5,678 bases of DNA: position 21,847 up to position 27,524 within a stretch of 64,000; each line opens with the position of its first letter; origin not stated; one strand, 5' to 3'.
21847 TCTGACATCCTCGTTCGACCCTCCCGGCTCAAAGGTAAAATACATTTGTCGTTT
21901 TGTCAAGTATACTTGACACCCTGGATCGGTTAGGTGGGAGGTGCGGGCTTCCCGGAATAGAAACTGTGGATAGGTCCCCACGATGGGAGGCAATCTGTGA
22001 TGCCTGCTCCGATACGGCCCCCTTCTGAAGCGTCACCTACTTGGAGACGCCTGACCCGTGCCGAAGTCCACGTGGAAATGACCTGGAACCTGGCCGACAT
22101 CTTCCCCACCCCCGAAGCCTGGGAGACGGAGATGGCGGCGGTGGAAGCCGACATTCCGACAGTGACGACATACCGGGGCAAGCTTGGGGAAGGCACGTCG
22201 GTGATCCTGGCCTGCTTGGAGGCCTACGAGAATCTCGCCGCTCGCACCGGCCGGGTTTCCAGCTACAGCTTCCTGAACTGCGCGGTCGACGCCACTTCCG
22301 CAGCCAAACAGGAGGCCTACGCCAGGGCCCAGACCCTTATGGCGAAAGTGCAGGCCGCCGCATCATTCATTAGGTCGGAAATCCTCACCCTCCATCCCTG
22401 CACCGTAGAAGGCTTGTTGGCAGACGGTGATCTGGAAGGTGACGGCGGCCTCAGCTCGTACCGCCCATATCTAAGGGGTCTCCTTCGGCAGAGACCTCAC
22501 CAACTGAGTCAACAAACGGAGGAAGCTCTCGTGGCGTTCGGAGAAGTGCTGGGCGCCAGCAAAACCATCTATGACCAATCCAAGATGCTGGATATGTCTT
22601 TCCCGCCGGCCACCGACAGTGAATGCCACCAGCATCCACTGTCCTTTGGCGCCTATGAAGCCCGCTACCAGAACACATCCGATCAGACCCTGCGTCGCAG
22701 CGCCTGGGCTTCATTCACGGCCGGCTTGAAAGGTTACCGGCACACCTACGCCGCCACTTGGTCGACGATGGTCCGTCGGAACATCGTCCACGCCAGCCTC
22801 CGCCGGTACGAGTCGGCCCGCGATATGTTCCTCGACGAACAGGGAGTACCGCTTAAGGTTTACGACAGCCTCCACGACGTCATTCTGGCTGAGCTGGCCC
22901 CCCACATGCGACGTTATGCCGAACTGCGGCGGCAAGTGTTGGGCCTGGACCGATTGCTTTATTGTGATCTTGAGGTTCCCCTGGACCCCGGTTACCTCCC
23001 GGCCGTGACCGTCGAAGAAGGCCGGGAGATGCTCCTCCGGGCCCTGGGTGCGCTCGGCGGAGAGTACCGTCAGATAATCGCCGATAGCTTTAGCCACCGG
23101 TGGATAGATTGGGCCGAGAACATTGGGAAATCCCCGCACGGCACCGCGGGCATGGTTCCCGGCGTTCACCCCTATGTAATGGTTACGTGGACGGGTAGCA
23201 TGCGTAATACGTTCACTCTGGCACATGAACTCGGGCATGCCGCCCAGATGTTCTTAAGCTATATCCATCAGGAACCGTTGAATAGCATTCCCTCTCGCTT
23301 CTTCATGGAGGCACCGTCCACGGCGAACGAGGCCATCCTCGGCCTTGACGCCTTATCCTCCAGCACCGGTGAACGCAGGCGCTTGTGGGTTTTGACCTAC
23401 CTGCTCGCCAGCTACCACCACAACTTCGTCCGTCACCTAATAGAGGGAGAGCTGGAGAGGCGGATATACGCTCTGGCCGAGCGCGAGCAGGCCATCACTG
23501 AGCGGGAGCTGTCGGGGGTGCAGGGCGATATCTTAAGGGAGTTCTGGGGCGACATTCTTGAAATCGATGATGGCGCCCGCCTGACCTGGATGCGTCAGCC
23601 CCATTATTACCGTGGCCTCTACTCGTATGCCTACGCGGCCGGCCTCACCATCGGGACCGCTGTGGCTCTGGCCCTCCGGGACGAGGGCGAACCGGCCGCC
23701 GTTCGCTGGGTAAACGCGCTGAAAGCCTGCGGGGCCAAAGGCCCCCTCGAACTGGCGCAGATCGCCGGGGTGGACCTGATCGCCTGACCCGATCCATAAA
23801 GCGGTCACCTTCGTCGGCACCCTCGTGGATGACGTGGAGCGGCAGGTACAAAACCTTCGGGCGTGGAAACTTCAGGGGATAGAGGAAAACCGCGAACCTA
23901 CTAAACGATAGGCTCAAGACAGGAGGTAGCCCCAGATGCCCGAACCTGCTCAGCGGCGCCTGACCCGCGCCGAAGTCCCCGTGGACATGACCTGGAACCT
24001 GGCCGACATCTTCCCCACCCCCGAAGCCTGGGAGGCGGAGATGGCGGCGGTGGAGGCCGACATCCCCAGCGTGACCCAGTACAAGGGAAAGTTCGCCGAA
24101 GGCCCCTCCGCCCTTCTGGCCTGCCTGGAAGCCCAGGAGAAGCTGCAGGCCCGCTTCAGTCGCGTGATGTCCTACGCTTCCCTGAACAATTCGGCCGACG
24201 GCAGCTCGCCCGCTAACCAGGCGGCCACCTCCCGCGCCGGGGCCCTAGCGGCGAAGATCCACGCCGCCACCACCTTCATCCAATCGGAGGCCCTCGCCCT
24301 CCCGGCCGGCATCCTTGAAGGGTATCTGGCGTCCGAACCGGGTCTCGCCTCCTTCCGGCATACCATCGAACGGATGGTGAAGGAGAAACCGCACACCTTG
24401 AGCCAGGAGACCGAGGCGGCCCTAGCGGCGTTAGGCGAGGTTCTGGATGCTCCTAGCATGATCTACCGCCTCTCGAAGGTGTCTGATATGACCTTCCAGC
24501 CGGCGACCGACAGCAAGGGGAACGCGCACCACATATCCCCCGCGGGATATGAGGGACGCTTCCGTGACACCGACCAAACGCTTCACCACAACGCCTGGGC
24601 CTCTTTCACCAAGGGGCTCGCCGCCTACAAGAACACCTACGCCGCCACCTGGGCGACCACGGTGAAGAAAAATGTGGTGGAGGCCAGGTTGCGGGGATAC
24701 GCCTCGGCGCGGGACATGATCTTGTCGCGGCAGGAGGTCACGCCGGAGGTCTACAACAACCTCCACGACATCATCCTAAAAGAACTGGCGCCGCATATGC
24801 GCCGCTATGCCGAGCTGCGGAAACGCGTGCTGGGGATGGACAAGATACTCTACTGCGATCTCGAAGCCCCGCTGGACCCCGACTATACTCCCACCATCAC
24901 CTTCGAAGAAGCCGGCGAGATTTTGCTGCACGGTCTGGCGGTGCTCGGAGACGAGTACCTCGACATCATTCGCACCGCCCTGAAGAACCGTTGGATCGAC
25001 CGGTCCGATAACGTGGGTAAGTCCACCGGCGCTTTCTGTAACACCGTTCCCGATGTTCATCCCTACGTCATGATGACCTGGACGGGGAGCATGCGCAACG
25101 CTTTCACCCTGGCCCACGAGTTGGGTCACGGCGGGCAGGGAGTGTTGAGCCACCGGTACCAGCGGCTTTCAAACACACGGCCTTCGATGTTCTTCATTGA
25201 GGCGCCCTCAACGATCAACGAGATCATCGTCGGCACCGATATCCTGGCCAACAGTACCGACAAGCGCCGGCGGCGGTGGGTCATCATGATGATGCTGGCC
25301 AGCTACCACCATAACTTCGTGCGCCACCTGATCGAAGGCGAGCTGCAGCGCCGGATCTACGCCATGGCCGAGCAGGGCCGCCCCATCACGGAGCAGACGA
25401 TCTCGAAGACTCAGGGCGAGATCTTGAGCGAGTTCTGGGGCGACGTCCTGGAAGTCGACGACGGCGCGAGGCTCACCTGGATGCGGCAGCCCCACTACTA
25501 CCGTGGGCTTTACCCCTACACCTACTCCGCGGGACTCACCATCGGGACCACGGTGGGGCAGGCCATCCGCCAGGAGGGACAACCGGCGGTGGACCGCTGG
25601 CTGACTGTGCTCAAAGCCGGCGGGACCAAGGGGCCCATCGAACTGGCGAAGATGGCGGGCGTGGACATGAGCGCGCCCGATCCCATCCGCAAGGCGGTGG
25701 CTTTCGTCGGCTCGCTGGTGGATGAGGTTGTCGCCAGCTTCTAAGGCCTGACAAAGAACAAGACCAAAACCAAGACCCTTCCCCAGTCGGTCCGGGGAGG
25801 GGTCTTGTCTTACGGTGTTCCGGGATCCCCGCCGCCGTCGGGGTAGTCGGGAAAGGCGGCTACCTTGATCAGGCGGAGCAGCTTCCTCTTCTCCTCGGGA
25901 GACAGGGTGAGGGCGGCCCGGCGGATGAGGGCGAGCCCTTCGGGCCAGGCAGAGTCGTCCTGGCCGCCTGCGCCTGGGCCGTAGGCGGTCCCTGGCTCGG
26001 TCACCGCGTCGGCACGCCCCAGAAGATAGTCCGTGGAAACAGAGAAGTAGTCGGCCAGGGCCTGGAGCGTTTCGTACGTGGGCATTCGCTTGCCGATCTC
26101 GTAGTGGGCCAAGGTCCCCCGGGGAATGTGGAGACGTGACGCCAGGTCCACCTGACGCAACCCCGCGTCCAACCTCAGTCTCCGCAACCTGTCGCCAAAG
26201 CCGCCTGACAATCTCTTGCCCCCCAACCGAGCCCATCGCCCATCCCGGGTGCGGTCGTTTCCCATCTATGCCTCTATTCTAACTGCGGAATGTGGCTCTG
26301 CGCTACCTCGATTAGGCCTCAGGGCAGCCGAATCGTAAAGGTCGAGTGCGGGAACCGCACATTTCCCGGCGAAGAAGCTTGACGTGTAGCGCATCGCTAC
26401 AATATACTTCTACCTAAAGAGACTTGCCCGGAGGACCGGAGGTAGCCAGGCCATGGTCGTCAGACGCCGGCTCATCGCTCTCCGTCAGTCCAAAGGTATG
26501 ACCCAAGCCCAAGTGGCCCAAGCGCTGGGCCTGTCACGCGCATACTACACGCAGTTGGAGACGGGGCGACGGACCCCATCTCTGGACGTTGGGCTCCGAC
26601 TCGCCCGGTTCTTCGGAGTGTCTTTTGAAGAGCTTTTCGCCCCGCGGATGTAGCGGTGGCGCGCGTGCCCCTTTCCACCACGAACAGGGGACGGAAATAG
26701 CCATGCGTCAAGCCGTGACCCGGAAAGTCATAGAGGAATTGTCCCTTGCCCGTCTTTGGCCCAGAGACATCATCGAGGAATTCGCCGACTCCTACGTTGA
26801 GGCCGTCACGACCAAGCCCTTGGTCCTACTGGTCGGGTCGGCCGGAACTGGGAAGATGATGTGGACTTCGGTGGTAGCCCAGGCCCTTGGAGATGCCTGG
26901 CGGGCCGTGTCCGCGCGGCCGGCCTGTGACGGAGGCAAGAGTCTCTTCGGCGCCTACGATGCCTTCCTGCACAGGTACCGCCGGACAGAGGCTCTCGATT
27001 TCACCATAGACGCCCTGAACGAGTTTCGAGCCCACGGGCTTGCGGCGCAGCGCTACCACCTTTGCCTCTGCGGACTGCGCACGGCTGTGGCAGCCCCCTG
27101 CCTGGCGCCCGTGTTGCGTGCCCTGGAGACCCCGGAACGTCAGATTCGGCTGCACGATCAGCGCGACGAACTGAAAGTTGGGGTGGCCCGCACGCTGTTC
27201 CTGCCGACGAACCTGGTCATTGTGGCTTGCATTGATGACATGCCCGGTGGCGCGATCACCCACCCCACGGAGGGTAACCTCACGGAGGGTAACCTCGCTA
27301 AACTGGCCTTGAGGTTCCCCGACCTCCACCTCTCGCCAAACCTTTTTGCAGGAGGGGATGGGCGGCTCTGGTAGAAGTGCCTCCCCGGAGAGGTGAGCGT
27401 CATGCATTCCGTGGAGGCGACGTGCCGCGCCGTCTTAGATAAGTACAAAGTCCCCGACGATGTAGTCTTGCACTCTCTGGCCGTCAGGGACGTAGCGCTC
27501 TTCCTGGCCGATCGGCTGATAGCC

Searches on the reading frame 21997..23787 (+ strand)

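Call 6: search_protein_families(library=pfam, proteins=[window:21997-23787:+], max_evalue=0.001)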
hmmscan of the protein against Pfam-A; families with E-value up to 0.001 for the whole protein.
window:21997-23787:+ (596 aa): 2 families
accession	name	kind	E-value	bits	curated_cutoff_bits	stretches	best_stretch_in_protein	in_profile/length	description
PF01432.26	Peptidase_M3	-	1.7e-28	100.7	27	1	225-564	3-410/457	Peptidase family M3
PF08439.15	Peptidase_M3_N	-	4.5e-12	46.4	25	1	149-202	17-70/70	Oligopeptidase F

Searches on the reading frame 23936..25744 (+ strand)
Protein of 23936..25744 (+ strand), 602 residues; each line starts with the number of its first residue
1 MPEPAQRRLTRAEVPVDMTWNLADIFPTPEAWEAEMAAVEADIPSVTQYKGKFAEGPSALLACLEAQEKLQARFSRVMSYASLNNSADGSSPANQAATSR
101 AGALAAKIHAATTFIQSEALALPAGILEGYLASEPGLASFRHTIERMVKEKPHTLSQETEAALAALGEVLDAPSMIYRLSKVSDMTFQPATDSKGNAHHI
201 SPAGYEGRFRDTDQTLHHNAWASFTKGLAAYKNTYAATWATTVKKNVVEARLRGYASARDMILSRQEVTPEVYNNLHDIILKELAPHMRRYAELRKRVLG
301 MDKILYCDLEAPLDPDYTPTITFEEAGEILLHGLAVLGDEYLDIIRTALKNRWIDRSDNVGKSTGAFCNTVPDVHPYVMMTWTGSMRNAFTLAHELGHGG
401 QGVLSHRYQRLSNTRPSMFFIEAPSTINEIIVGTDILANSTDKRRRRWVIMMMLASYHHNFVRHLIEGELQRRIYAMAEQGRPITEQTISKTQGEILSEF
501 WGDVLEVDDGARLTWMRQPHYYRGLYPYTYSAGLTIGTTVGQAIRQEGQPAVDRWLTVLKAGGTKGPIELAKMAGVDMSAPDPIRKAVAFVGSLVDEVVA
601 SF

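Call 6: search_protein_families(library=pfam, proteins=[window:23936-25744:+], max_evalue=0.001)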
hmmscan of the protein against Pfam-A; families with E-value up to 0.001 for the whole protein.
window:23936-25744:+ (602 aa): 2 families
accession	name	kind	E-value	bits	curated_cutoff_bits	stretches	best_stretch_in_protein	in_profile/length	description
PF01432.26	Peptidase_M3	-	2.1e-43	149.8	27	1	212-588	6-455/457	Peptidase family M3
PF08439.15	Peptidase_M3_N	-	7e-18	65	25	1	120-187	3-70/70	Oligopeptidase F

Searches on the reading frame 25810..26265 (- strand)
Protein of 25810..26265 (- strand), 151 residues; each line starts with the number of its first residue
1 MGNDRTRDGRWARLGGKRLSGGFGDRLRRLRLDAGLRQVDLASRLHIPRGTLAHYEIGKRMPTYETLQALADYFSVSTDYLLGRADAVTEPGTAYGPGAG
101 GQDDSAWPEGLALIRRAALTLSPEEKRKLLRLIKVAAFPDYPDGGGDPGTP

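Call 67: search_protein_families(library=padloc, proteins=[window:25810-26265:-], max_evalue=0.01)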
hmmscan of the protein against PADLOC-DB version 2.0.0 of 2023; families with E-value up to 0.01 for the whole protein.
window:25810-26265:- (151 aa): 13 families
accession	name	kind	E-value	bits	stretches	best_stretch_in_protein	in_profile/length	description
PDLC02926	HTH_VI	-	1.5e-10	39.2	1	23-82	2-61/92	-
PDLC04142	capH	-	3.1e-09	35.8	1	21-134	5-96/103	capH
PDLC03951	RmrA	-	1.2e-08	32.4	1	23-84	9-70/400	-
PDLC03952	RmrA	-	7e-07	26.4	1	25-82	25-82/395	-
PDLC03954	RmrA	-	1e-06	26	1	20-88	8-76/380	-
PDLC03947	RmrA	-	2.3e-06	24.7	1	23-83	12-72/383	-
PDLC03945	RmrA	-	5.3e-06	23.8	1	23-83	3-63/394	-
PDLC03944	RmrA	-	8.4e-06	23.1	1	24-93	8-77/384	-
PDLC03949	RmrA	-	1.1e-05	22.5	1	26-87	6-67/363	-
PDLC03667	Control_protein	-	0.00025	19.3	1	26-89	5-72/101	control protein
PDLC03948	RmrA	-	0.00033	17.7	1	24-82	10-68/397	-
PDLC03956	RmrA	-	0.00061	17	1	35-86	21-73/399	-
PDLC03955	RmrA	-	0.0071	13.6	1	28-85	26-83/371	-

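Call 68: search_protein_families(library=pfam, proteins=[window:25810-26265:-], max_evalue=0.1)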
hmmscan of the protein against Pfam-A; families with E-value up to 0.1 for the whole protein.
window:25810-26265:- (151 aa): 6 families
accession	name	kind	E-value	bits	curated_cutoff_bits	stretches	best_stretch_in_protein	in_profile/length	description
PF01381.28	HTH_3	-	1.1e-14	54.6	23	1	27-81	1-55/55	Helix-turn-helix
PF13560.12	HTH_31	-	1.7e-14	54.3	27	1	23-78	2-58/64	Helix-turn-helix domain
PF12844.13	HTH_19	-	6.2e-11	42.5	30.2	1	24-84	1-61/64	Helix-turn-helix domain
PF13443.12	HTH_26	-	0.00078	20.1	22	1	26-77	1-53/63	Cro/C1-type HTH DNA-binding domain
PF13412.12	HTH_24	-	0.037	14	21.9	1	27-54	9-36/48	Winged helix-turn-helix DNA-binding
PF13413.12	HTH_25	-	0.092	13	24.6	0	26-53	1-28/62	Helix-turn-helix domain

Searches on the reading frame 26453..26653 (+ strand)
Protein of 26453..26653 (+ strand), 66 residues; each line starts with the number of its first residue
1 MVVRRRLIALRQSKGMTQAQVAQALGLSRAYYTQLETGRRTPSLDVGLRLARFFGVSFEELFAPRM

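Call 67: search_protein_families(library=padloc, proteins=[window:26453-26653:+], max_evalue=0.01)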
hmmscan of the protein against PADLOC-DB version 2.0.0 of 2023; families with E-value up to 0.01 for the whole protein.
window:26453-26653:+ (66 aa): 17 families
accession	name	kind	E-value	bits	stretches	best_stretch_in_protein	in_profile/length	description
PDLC04142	capH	-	1.6e-11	43.2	1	4-61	8-65/103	capH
PDLC02926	HTH_VI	-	1.4e-10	39.3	1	7-62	6-61/92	-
PDLC03665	Control_protein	-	4.6e-08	31.2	1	8-61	14-68/77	control protein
PDLC03664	Control_protein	-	7e-07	27.6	1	5-62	16-73/74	control protein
PDLC03951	RmrA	-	2.2e-06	24.9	1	5-59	11-65/400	-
PDLC03954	RmrA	-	9.5e-06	22.8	1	5-58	13-66/380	-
PDLC03949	RmrA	-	2.8e-05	21.2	1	2-61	2-61/363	-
PDLC03947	RmrA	-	5.3e-05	20.2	1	3-54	12-63/383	-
PDLC03943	RmrA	-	6.2e-05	20.2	1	9-62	9-61/370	-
PDLC03953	RmrA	-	7e-05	20.2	1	5-53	8-56/373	-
PDLC03952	RmrA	-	0.00013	18.9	1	3-52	23-72/395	-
PDLC03945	RmrA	-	0.00014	19.1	1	3-58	3-58/394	-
PDLC03955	RmrA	-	0.00033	18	1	6-59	24-77/371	-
PDLC04775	PDC-M69A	-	0.0021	16.6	1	11-64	16-69/113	-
PDLC03946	RmrA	-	0.0043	13.8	1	3-53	3-53/357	-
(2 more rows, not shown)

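Call 68: search_protein_families(library=pfam, proteins=[window:26453-26653:+], max_evalue=0.1)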
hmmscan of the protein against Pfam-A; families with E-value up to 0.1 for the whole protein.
window:26453-26653:+ (66 aa): 15 families
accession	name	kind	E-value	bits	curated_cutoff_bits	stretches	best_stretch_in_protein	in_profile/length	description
PF01381.28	HTH_3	-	1.5e-18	67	23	1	8-61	2-55/55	Helix-turn-helix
PF13560.12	HTH_31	-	2.3e-15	57.1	27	1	5-60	4-60/64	Helix-turn-helix domain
PF12844.13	HTH_19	-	1.1e-09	38.5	30.2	1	6-62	3-59/64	Helix-turn-helix domain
PF13443.12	HTH_26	-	3.5e-07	30.8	22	1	7-62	2-58/63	Cro/C1-type HTH DNA-binding domain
PF13384.12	HTH_23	-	1.5e-05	25.1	24.6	1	3-32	4-34/50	Homeodomain-like domain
PF04545.22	Sigma70_r4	-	0.00018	21.4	24.1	1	5-30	10-35/50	Sigma-70, region 4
PF13413.12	HTH_25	-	0.00031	21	24.6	1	7-39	2-34/62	Helix-turn-helix domain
PF08281.18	Sigma70_r4_2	-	0.0013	18.8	25.7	1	4-29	15-40/54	Sigma-70, region 4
PF20432.4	Xre-like-HTH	-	0.0092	16.7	25.8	1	15-53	23-61/63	Antitoxin Xre-like helix-turn-helix domain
PF21291.3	CYNS_N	-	0.0093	16.4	27.1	1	5-33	6-34/69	Cyanate hydratase, N-terminal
PF13412.12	HTH_24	-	0.015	15.3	21.9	1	7-30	9-32/48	Winged helix-turn-helix DNA-binding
PF13693.12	HTH_35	-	0.017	15.5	25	1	11-65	11-62/75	Winged helix-turn-helix DNA-binding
PF13518.12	HTH_28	-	0.023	15.2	25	1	4-31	2-28/52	Helix-turn-helix domain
PF13744.12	HTH_37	-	0.063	13.5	27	1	5-39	21-55/80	Helix-turn-helix domain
PF17762.8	HTH_ParB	-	0.094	13.3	22.6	0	10-32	15-37/102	ParB HTH domain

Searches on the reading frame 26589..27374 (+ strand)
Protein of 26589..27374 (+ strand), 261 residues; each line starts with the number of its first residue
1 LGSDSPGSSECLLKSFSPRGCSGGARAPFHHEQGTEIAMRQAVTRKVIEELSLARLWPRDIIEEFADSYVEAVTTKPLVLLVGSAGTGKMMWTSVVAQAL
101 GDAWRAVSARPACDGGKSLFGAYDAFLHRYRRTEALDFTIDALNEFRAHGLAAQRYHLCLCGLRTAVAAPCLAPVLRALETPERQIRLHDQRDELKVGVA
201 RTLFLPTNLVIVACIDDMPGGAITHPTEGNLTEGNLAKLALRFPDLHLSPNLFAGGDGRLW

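Call 4: search_protein_families(library=pfam, proteins=[window:26589-27374:+], max_evalue=0.01)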
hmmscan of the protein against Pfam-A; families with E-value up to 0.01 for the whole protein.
window:26589-27374:+ (261 aa): 1 family
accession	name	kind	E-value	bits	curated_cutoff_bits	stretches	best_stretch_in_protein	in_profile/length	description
PF02562.22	PhoH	-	0.0042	17.1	27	1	68-119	11-65/205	PhoH-like protein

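Call 5: search_protein_families(library=ncbifam, proteins=[window:26589-27374:+], max_evalue=0.01)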
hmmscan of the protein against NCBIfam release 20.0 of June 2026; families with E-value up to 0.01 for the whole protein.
window:26589-27374:+ (261 aa): 0 families

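Call 67: search_protein_families(library=padloc, proteins=[window:26703-27374:+], max_evalue=0.01)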
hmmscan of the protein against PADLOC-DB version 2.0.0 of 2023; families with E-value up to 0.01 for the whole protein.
window:26703-27374:+ (223 aa): 1 family
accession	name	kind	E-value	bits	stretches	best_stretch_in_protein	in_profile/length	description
PDLC04547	PDC-M26A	-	2.5e-06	24.3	1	18-106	316-400/724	-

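Call 68: search_protein_families(library=pfam, proteins=[window:26703-27374:+], max_evalue=0.1)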
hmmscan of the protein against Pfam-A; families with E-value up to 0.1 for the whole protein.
window:26703-27374:+ (223 aa): 2 families
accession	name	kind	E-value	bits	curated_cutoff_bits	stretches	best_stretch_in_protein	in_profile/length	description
PF02562.22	PhoH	-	0.0032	17.4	27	1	30-81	11-65/205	PhoH-like protein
PF13191.12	AAA_16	-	0.024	15.5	32.6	1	31-76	15-61/167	AAA ATPase domain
